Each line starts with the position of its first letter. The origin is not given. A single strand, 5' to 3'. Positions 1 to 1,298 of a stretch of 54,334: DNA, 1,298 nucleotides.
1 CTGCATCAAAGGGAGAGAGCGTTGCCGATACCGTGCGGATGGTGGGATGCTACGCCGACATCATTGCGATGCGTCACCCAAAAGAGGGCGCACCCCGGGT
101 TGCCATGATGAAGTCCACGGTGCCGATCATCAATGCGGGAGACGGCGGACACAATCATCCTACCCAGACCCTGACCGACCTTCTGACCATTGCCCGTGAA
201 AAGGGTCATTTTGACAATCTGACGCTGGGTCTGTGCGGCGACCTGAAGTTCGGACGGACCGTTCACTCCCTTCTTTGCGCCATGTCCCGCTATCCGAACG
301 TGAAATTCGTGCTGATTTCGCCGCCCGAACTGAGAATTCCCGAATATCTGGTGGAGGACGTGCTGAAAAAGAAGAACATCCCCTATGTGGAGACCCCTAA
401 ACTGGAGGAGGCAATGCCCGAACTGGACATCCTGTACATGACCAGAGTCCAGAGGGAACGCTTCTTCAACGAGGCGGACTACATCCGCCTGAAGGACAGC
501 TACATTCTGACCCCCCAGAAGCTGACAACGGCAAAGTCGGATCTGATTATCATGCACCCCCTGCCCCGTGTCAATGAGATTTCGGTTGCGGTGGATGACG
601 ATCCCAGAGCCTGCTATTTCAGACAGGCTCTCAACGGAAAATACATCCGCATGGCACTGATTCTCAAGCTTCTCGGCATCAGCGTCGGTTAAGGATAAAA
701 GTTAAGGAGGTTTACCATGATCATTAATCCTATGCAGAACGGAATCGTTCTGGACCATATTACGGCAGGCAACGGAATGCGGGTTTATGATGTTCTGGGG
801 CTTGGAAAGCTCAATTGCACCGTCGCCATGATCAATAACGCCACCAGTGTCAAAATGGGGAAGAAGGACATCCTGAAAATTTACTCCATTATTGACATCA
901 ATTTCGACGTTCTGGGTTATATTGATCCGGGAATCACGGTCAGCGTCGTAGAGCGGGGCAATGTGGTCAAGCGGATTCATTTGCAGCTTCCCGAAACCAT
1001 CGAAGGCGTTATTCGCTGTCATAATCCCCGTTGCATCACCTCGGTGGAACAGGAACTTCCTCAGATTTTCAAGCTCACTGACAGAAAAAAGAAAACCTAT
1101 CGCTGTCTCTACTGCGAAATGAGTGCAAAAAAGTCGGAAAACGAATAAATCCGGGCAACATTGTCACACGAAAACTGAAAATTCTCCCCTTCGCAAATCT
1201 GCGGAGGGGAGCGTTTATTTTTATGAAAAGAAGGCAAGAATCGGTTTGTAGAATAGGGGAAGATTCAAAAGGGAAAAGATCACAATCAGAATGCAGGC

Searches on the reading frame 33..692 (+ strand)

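Call 69: search_protein_families(library=pfam, proteins=[window:33-692:+], max_evalue=0.0001)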
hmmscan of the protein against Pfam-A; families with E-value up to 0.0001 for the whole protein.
window:33-692:+ (219 aa): 2 families
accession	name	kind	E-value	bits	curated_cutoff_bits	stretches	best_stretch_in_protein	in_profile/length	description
PF00185.30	OTCace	-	1.7e-27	96.9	29.4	1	62-211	2-155/157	Aspartate/ornithine carbamoyltransferase, Asp/Orn binding domain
PF02729.26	OTCace_N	-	6.1e-15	56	29.9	1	1-54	94-147/148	Aspartate/ornithine carbamoyltransferase, carbamoyl-P binding domain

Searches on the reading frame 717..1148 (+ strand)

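Call 69: search_protein_families(library=pfam, proteins=[window:717-1148:+], max_evalue=0.0001)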
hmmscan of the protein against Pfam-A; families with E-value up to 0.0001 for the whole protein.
window:717-1148:+ (143 aa): 2 families
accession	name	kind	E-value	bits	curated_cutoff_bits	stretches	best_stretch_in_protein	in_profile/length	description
PF01948.23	PyrI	-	7.8e-24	84.2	25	1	3-89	3-92/93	Aspartate carbamoyltransferase regulatory chain, allosteric domain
PF02748.20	PyrI_C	-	9.8e-15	54.6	23.4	1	94-140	1-46/48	Aspartate carbamoyltransferase regulatory chain, metal binding domain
